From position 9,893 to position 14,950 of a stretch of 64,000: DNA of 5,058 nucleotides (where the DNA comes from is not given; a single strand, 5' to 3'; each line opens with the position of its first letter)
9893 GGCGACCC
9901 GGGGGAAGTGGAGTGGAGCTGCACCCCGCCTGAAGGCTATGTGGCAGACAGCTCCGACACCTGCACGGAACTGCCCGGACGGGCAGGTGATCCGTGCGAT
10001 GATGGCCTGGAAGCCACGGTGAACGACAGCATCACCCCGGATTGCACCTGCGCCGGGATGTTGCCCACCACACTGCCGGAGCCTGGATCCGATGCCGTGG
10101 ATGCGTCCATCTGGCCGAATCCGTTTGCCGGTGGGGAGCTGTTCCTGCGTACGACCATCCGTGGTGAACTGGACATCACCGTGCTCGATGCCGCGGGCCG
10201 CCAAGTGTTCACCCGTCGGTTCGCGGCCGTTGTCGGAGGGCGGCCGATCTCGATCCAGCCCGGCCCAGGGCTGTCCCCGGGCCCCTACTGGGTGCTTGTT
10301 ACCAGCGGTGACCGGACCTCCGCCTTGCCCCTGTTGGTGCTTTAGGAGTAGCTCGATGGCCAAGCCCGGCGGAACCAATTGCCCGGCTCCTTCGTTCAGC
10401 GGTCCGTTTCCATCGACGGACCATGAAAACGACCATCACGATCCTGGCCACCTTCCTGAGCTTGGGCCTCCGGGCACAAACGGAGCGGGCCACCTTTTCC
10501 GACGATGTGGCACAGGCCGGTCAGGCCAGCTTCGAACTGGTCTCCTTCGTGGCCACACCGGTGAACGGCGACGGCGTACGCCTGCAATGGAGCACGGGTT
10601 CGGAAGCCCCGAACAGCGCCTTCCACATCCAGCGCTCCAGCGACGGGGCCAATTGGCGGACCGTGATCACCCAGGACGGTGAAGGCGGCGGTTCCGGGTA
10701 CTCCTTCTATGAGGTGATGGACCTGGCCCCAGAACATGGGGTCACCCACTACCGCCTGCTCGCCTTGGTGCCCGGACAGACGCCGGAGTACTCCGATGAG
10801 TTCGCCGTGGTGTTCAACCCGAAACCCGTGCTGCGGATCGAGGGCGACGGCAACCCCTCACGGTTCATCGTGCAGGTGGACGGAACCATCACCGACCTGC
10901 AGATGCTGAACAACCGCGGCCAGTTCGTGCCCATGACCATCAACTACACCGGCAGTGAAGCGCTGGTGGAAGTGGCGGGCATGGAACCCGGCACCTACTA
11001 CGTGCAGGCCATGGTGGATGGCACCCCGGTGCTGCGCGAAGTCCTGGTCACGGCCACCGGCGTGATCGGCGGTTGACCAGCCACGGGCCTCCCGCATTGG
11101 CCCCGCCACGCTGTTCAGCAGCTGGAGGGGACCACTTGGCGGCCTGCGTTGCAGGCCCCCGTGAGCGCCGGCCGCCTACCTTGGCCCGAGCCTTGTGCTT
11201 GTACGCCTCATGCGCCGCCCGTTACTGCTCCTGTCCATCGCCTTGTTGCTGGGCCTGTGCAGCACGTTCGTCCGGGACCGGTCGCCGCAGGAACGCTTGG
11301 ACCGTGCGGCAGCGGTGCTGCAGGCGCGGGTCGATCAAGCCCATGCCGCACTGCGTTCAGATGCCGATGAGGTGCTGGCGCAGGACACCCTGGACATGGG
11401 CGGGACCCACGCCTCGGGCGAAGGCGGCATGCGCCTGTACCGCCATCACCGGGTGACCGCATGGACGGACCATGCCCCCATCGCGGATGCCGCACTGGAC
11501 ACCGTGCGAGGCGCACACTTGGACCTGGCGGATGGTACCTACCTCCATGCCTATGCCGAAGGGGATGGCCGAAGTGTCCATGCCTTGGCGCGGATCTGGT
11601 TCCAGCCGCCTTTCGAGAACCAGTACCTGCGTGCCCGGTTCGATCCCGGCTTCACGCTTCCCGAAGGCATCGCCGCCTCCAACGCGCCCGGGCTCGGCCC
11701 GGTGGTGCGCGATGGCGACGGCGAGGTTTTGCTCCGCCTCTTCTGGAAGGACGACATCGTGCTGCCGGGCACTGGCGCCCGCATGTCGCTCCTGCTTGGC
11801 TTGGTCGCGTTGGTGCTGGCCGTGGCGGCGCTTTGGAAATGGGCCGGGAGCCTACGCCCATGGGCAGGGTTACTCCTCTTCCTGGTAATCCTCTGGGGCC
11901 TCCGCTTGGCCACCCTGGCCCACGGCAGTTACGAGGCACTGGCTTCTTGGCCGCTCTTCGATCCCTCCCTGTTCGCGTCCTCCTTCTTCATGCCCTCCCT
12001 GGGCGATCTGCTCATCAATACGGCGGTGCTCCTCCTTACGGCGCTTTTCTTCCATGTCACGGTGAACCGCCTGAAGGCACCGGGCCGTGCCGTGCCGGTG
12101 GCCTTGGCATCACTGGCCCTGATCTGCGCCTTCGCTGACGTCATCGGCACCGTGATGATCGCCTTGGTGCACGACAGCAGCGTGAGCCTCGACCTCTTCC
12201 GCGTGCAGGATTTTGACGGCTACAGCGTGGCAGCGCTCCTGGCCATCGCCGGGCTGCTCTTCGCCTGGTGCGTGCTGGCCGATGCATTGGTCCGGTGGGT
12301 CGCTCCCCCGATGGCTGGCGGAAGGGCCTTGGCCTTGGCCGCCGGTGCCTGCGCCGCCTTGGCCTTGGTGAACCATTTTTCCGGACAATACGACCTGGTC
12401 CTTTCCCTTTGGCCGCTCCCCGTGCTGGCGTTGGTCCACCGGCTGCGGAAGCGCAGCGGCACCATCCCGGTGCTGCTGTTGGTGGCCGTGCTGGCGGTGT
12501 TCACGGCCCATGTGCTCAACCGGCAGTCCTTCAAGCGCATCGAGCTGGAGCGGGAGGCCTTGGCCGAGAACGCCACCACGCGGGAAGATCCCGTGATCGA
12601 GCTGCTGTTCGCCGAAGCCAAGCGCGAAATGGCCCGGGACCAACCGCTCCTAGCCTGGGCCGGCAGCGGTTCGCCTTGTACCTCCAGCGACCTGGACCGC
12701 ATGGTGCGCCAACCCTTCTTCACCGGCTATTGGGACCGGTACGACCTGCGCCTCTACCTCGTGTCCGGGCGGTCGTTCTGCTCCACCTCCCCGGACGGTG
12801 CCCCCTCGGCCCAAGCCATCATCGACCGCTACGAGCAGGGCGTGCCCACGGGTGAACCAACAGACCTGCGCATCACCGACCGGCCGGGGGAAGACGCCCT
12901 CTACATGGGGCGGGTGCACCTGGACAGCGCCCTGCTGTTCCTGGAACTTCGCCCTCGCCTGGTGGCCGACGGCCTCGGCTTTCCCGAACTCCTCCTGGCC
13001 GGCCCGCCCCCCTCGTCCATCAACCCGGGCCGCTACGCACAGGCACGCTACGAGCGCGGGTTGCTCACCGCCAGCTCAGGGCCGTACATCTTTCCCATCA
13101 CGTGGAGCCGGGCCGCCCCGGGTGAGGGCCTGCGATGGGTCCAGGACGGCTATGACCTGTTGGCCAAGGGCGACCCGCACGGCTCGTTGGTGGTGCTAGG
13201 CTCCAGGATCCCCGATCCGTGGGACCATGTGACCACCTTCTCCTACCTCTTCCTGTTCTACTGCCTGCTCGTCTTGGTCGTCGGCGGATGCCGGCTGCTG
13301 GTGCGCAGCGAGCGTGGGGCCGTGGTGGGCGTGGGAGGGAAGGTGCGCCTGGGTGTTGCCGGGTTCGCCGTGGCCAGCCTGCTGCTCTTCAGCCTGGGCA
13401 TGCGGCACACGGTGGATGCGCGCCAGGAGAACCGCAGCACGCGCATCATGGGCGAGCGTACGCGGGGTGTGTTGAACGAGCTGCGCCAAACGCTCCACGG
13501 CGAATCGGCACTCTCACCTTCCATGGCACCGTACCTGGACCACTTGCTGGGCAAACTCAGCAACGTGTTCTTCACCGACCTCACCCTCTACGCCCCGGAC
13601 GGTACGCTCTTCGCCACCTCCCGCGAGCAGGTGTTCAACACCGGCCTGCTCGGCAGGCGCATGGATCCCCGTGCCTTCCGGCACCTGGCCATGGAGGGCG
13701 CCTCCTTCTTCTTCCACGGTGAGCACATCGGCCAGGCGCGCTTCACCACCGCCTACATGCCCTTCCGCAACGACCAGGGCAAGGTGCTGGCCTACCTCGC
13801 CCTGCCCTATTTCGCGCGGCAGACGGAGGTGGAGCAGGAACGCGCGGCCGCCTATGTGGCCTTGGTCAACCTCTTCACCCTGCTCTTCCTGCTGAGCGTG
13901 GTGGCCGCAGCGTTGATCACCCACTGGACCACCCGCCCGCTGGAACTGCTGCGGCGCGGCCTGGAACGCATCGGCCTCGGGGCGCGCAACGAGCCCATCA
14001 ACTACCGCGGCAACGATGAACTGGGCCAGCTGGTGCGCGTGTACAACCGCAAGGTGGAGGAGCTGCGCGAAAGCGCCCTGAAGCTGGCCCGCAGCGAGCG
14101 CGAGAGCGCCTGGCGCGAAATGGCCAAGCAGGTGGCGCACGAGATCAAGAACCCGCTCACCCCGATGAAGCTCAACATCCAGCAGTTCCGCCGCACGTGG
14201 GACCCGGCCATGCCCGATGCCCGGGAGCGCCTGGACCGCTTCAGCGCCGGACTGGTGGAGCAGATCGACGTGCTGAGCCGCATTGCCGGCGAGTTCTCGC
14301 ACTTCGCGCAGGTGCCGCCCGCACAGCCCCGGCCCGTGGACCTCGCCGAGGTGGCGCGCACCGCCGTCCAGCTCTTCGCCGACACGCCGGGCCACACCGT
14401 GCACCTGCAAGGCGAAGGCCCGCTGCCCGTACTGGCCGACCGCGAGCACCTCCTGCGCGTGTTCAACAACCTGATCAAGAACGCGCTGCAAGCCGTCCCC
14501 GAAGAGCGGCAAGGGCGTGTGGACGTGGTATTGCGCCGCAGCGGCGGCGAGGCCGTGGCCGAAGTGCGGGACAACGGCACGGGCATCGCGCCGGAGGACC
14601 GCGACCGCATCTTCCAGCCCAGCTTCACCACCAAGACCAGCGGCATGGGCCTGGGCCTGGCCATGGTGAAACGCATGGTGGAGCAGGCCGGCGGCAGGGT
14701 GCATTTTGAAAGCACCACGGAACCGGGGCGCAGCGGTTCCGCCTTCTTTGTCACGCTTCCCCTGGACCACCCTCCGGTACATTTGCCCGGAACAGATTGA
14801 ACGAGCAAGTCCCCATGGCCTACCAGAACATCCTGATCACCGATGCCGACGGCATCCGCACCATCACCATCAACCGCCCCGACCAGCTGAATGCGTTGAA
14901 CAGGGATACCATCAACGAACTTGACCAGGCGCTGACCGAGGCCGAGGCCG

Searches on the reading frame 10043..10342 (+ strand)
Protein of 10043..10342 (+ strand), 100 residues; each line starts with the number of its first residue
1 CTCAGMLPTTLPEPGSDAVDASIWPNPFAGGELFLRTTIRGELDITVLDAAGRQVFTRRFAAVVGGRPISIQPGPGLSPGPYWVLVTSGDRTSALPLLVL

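Call 75: search_protein_families(library=ncbifam, proteins=[window:10043-10342:+], max_evalue=1)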
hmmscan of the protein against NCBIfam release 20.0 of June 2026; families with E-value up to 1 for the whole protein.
window:10043-10342:+ (100 aa): 3 families
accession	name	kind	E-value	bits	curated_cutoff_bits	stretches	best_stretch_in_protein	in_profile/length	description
TIGR04183.1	Por_Secre_tail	domain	0.00011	22.1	23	1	23-93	1-65/72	T9SS type A sorting domain-containing protein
NF052323.1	T9SSA_dep_M6i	equivalog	0.037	11.9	600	1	24-63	961-1001/1043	T9SS-dependent M6-like inactivated metalloprotease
NF038113.1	T9SSA_dep_M36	equivalog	0.058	11.5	885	1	19-90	791-859/869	T9SS-dependent M36 family metallopeptidase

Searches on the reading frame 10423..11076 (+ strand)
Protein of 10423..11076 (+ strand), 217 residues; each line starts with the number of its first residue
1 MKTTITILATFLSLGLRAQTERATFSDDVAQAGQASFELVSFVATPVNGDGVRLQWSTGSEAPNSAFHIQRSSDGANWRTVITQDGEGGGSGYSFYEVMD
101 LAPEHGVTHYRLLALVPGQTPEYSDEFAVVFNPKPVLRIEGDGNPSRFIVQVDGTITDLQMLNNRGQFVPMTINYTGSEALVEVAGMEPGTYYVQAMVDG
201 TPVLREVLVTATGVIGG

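Call 31: search_protein_families(library=pfam, proteins=[window:10423-11076:+], max_evalue=0.001)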
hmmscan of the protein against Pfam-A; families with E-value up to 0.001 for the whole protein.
window:10423-11076:+ (217 aa): 0 families

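Call 75: search_protein_families(library=ncbifam, proteins=[window:10423-11076:+], max_evalue=1)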
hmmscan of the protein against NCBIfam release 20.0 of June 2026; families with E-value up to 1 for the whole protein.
window:10423-11076:+ (217 aa): 1 family
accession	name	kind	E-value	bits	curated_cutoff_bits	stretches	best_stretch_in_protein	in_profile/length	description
TIGR04183.1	Por_Secre_tail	domain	0.056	13.4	23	1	144-201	4-63/72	T9SS type A sorting domain-containing protein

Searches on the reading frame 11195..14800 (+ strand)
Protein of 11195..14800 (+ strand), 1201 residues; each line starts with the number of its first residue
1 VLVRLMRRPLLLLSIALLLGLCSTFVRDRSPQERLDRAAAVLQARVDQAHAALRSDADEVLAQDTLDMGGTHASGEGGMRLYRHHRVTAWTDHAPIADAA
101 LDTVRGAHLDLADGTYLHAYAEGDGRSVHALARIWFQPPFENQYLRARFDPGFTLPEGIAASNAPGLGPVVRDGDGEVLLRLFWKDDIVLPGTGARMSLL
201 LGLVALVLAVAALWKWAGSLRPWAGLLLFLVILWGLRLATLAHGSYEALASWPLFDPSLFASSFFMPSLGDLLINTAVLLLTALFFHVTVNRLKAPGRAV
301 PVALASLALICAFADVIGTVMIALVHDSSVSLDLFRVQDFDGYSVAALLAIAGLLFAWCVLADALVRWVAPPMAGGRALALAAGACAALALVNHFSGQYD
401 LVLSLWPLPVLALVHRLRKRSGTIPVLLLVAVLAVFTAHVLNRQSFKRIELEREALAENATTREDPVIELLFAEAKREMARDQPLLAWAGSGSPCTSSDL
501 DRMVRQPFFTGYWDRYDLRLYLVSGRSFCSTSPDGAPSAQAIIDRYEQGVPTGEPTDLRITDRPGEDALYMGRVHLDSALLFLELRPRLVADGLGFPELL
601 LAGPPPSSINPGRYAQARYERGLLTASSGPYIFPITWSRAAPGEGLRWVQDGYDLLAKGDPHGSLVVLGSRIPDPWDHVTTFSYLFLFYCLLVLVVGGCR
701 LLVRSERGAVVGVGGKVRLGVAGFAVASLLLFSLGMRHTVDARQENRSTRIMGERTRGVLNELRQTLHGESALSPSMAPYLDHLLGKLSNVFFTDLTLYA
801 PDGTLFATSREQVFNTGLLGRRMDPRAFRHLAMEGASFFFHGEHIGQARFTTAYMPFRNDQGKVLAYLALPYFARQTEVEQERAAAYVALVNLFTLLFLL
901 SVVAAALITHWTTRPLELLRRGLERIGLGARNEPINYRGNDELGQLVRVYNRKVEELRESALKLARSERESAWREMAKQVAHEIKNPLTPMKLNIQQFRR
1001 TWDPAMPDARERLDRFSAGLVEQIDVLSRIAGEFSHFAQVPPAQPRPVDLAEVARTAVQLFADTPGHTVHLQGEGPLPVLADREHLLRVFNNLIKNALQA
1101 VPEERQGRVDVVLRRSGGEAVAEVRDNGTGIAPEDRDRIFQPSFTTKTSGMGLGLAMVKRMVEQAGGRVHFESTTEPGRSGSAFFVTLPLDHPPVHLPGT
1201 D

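Call 31: search_protein_families(library=pfam, proteins=[window:11195-14800:+], max_evalue=0.001)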
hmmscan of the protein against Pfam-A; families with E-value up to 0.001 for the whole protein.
window:11195-14800:+ (1201 aa): 4 families
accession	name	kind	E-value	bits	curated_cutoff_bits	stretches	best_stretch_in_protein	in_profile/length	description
PF02518.31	HATPase_c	-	8.2e-24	84.6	26.4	1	1082-1191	2-110/111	Histidine kinase-, DNA gyrase B-, and HSP90-like ATPase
PF00672.30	HAMP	-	2e-07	31.7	25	1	907-958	1-52/53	HAMP domain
PF00512.31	HisKA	-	4.9e-06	26.9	26.9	1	973-1036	2-59/66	His Kinase A (phospho-acceptor) domain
PF14501.12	HATPase_c_5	-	0.00046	20.5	22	1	1085-1173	5-90/102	GHKL domain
